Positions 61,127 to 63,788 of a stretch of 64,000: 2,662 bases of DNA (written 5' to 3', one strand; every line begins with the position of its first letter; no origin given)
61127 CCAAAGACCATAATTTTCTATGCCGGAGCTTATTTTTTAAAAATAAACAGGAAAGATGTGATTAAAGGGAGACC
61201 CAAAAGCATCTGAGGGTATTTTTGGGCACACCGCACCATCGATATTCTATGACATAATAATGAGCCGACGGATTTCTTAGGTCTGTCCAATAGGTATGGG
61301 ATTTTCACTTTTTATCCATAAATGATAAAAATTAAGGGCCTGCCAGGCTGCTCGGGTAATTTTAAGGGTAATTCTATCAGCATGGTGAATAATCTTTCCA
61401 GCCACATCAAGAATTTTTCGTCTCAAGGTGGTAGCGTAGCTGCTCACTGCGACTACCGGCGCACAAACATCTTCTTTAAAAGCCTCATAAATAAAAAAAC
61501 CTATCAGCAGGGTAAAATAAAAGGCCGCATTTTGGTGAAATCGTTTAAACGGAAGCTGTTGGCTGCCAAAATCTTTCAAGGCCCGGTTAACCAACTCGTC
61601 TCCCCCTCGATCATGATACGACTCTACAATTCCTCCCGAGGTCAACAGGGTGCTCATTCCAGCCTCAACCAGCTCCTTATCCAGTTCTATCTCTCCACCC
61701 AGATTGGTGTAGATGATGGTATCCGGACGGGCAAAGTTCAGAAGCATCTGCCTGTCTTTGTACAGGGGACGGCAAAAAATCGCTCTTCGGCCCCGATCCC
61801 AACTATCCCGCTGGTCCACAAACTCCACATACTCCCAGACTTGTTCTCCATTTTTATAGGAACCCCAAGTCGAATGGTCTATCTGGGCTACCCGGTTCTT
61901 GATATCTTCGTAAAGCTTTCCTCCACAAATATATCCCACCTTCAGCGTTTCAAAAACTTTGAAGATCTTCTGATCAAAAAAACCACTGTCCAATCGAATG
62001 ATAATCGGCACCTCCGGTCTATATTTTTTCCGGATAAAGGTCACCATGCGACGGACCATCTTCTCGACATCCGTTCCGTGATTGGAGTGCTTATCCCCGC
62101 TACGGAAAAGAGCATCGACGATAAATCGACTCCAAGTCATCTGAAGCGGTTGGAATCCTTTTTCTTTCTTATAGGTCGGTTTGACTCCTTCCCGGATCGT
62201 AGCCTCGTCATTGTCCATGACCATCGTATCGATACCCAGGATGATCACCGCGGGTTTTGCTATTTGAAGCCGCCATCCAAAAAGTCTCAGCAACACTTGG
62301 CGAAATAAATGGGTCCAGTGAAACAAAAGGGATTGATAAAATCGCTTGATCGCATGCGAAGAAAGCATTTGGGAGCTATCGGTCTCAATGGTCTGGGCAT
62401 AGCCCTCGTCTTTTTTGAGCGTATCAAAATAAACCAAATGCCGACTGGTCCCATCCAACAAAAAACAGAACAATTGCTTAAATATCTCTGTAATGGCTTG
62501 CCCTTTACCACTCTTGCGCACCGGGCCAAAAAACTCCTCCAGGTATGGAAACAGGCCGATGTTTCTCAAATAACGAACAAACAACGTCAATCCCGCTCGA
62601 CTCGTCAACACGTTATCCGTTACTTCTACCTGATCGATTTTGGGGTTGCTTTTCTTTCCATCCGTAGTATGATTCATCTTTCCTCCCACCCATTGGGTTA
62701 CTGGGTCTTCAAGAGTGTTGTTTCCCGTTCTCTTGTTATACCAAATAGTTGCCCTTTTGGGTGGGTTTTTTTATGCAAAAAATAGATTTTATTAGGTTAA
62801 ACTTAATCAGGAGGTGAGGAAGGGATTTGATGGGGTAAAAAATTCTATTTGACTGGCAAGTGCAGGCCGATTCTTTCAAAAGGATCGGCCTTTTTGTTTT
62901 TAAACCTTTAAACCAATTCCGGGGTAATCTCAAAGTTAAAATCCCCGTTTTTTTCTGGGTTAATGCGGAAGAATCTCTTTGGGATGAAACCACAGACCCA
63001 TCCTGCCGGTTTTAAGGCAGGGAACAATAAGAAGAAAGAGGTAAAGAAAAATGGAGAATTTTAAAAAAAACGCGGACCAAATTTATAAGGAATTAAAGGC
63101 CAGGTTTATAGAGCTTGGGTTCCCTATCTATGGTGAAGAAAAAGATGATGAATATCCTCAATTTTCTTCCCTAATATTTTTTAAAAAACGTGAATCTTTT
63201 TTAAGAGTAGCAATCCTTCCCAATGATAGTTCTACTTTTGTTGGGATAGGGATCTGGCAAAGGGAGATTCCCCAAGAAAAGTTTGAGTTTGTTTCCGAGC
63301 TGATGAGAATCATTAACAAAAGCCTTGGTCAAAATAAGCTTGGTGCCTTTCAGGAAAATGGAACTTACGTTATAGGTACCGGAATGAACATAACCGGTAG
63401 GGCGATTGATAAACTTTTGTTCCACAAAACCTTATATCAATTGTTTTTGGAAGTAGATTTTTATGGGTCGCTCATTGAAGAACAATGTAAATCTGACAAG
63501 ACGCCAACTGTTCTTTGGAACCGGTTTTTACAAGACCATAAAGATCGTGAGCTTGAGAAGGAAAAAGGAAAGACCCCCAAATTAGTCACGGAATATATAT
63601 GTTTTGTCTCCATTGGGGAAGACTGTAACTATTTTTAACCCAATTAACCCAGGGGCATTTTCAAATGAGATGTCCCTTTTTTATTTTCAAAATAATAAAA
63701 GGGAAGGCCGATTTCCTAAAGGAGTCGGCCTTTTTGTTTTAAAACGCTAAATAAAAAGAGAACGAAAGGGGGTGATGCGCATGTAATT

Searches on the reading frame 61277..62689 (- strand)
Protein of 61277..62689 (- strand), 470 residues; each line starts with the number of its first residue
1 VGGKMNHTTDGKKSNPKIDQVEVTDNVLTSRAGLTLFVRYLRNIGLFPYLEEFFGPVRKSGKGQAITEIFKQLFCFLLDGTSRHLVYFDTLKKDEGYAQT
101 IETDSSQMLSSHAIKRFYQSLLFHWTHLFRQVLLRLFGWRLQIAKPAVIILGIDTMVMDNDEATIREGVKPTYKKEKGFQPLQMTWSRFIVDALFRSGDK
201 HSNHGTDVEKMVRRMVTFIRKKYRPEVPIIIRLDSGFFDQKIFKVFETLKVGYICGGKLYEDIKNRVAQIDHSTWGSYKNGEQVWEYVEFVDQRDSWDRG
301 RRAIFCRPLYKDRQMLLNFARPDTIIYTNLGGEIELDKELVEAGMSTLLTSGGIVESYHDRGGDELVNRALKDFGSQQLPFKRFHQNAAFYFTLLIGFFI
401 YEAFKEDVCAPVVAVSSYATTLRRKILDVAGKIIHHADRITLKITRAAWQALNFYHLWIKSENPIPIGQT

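Call 15: search_protein_families(library=pfam, proteins=[window:61277-62689:-])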
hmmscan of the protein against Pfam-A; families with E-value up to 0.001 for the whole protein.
window:61277-62689:- (470 aa): 1 family
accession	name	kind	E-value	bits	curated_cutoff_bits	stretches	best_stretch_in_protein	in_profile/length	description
PF13701.12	DDE_Tnp_1_4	-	5.9e-35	120.8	34.7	1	21-456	11-425/435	Transposase DDE domain group 1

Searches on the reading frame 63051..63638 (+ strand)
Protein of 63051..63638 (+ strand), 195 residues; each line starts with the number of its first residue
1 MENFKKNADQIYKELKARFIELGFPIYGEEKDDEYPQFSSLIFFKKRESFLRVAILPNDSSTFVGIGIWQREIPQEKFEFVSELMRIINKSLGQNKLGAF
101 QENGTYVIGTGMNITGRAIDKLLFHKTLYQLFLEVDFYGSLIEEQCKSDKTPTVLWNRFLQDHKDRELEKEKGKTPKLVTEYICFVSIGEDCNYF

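Call 33: search_protein_families(library=pfam, max_evalue=1, proteins=[window:63051-63638:+])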
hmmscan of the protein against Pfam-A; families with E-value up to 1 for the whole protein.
window:63051-63638:+ (195 aa): 1 family
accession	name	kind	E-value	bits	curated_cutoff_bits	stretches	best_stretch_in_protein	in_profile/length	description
PF10371.14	EKR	-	0.18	12.1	27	1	72-110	7-46/55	Domain of unknown function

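Call 50: find_encoding_contigs(protein=window:63051-63638:+, flank=10000, max_places=3)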
Protein window:63051-63638:+ (195 aa): 1 contig read that carries it; 1 place shown.
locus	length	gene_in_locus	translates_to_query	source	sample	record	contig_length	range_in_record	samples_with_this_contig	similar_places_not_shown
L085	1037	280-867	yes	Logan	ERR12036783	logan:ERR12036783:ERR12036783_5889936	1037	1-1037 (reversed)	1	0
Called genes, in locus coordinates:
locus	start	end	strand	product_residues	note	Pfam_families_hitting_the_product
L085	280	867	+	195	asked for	-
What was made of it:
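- An exact copy of ORF 63051-63638 occurs in an independent run (call 50).
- Tried and rejected: ORF 63051-63638 returned only a 1-kb contig (call 50).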

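Call 75: search_protein_families(library=phrogs, max_evalue=0.01, proteins=[window:63051-63638:+])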
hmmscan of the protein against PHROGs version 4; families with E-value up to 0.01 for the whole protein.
window:63051-63638:+ (195 aa): 0 families
